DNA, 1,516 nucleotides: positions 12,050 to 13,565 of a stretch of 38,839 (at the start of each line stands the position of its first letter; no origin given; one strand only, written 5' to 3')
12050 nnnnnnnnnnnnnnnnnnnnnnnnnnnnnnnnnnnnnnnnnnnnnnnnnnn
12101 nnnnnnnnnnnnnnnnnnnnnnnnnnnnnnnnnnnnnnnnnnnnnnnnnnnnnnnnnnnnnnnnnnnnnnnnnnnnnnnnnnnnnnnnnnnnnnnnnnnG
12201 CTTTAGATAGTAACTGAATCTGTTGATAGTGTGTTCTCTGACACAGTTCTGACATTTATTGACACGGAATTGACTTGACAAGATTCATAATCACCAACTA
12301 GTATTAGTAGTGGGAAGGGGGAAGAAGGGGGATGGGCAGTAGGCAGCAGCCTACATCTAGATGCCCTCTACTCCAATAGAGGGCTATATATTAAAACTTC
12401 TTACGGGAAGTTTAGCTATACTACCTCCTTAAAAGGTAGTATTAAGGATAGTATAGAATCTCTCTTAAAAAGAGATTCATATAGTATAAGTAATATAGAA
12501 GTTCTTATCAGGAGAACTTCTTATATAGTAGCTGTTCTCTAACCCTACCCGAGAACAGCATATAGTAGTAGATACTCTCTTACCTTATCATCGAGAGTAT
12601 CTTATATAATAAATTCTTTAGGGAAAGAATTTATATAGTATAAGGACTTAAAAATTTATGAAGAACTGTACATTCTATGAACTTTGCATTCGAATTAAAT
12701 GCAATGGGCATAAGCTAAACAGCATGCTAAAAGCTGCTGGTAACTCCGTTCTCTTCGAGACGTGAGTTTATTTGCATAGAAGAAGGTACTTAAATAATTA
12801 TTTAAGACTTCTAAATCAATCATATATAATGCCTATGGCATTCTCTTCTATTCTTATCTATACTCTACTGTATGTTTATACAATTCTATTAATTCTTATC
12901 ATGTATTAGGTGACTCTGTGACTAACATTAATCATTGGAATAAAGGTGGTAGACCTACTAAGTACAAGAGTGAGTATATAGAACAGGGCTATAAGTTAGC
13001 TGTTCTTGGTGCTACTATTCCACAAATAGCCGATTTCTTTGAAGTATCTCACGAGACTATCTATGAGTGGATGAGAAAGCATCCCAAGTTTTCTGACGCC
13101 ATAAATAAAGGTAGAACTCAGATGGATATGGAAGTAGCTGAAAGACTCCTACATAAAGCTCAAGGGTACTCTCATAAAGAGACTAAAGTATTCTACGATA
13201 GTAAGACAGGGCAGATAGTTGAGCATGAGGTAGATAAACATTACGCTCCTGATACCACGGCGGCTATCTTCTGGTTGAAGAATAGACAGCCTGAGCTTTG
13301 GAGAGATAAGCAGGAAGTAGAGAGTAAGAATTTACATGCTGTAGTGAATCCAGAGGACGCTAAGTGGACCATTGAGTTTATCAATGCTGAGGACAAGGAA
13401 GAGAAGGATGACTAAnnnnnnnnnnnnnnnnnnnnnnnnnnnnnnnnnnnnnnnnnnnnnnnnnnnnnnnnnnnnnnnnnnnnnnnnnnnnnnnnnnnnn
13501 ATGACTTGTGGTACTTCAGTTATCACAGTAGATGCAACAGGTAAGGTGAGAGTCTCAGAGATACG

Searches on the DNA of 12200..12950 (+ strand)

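Call 63: search_rna_families(source=window, start=12200, end=12950, threshold=evalue, max_evalue=1)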
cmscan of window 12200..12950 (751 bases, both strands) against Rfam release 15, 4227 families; matches with E-value up to 1: 1.
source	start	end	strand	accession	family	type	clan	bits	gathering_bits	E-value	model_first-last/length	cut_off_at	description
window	12412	12530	+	RF02557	CbSR1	Gene; sRNA;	-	19.5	146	0.2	1-112/112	no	Coxiella burnetii sRNA 1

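Call 79: search_dna_similar(query=window:12200-12917:+, collection=phages, mode=distant, max_evalue=0.01, max_rows=10)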
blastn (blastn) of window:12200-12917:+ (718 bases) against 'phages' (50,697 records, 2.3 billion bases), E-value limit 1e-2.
No match.

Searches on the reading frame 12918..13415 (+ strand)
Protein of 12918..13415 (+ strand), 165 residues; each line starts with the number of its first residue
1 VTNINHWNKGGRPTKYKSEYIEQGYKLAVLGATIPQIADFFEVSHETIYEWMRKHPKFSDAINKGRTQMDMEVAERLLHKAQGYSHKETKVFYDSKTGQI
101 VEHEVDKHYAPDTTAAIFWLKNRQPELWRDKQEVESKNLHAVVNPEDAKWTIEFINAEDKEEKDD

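Call 8: search_protein_families(library=phrogs, proteins=[window:12918-13415:+])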
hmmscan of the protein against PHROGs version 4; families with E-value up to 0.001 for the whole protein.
window:12918-13415:+ (165 aa): 8 families
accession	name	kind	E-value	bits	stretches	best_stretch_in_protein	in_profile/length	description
phrog_309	-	head and packaging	2.3e-51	176.7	1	7-161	129-291/319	terminase small subunit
phrog_23444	-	head and packaging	6.1e-08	33.8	1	45-140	11-110/126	terminase small subunit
phrog_4102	-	head and packaging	1.4e-06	29.6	1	8-81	7-91/166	terminase small subunit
phrog_2538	-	head and packaging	5.1e-06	27.6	1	14-76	4-62/129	terminase small subunit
phrog_1482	-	head and packaging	1.7e-05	25.5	1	8-85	7-85/147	terminase small subunit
phrog_125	-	DNA, RNA and nucleotide metabolism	0.00035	21.2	1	9-103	156-238/254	DNA invertase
phrog_7545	-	DNA, RNA and nucleotide metabolism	0.00062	21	1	31-105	18-89/160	HNH endonuclease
phrog_26539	-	unknown function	0.0009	19.8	1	32-104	33-101/241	-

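Call 25: find_encoding_contigs(protein=window:12918-13415:+, flank=2500, max_places=10)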
Protein window:12918-13415:+ (165 aa): 4 contigs read that carry it; 3 places shown.
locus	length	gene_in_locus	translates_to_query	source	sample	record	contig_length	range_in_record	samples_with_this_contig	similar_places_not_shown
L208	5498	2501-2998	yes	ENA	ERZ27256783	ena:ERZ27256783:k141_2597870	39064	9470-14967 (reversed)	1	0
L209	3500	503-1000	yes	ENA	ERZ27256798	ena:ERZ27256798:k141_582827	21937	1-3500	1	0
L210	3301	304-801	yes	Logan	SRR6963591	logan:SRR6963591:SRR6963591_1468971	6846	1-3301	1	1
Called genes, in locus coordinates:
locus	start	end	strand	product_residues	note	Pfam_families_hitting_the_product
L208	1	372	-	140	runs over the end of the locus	-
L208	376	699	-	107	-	-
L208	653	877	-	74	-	-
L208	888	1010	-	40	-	-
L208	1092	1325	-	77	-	-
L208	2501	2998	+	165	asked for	-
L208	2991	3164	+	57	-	-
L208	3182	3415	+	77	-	-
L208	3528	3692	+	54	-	-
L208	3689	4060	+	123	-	-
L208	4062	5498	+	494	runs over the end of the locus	PF04466:Terminase_3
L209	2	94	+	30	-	?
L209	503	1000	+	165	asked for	-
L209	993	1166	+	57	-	-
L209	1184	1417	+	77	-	-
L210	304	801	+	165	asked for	-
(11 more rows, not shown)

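Call 50: find_related_loci(query=window:12918-13415:+, collection=viral_contigs, flank=2500)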
Query window:12918-13415:+ (165 aa) in viral_contigs; peptide patterns used: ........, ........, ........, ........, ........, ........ (x = any residue, [..] = any of these).
211 stretches matched a pattern; 191 encode a relative of the query (tblastn E <= 1e-3); the best 80 are kept; 80 distinct loci.
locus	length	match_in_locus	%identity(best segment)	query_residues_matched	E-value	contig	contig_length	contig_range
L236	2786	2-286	100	71-165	2e-60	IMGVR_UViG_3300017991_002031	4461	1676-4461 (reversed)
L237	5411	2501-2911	50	8-146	3e-41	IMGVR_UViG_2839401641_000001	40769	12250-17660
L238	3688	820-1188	55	11-135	2e-40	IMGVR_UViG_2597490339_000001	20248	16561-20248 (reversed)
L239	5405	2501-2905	49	10-145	4e-40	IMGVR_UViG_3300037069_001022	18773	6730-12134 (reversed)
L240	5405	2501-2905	49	10-145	4e-40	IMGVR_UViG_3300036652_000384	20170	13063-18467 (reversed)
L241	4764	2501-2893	55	4-135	7e-40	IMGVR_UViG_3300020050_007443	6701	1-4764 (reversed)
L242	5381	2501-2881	55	8-136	1e-39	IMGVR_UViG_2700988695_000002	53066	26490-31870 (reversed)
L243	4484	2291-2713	49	10-145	1e-39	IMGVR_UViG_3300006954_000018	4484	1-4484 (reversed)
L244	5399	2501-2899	53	11-144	1e-39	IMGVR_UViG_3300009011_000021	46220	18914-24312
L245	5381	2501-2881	53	8-136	7e-39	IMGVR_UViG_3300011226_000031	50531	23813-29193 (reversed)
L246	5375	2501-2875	54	9-135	1e-38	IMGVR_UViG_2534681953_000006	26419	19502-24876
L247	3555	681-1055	54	9-135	2e-38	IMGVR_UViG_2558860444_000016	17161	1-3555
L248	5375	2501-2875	54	9-135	2e-38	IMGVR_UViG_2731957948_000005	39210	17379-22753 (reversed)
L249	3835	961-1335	54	9-135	2e-38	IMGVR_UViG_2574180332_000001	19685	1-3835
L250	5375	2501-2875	54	9-135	2e-38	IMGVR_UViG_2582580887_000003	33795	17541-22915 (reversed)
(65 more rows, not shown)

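Call 65: find_homologous_proteins(query=window:12918-13415:+, max_evalue=1e-40)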
Query window:12918-13415:+ (165 aa): 18 proteins with E <= 1e-40 among 2633 candidates.
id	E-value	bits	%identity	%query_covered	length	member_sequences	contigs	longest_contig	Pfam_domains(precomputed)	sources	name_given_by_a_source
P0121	5.7e-108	376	100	100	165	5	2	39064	-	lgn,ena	-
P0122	1.3e-91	323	85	98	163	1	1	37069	-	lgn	-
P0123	1.1e-43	167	58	82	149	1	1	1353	-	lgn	-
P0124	7.2e-43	165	57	82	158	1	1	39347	-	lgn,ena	-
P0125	3.0e-42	163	59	75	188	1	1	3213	-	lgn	-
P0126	3.6e-42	162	56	81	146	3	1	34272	-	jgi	jgi:transposase-like protein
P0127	3.7e-42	162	59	78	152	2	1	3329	-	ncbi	-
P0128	4.1e-42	162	59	78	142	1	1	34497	-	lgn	-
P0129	7.1e-42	161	51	95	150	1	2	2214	-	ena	-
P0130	7.5e-42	161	52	85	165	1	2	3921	-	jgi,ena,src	-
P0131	7.9e-42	161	58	77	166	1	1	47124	-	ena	-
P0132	1.3e-41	160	56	76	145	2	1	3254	-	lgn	-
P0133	1.4e-41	160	54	84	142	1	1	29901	-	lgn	-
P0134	1.5e-41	160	56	78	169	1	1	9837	-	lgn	-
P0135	1.6e-41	160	57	77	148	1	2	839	-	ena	-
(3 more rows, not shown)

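Call 66: find_encoding_contigs(protein=P0122, flank=3000, max_places=2)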
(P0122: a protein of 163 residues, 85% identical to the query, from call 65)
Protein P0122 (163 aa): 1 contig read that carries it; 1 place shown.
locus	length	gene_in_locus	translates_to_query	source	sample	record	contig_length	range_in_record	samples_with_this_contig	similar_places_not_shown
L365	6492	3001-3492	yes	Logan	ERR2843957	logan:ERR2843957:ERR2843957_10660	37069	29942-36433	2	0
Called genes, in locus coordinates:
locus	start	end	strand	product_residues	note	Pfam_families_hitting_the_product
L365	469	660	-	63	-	-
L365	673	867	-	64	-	-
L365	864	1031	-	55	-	-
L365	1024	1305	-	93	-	-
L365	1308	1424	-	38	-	-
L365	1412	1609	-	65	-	-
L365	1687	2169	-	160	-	PF03013:Pyr_excise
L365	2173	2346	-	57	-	-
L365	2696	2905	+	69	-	-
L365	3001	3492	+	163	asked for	-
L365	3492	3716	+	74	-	-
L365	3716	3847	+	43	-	-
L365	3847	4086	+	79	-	-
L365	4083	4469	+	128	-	-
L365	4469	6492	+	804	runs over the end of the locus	PF14890:Intein_splicing, PF04466:Terminase_3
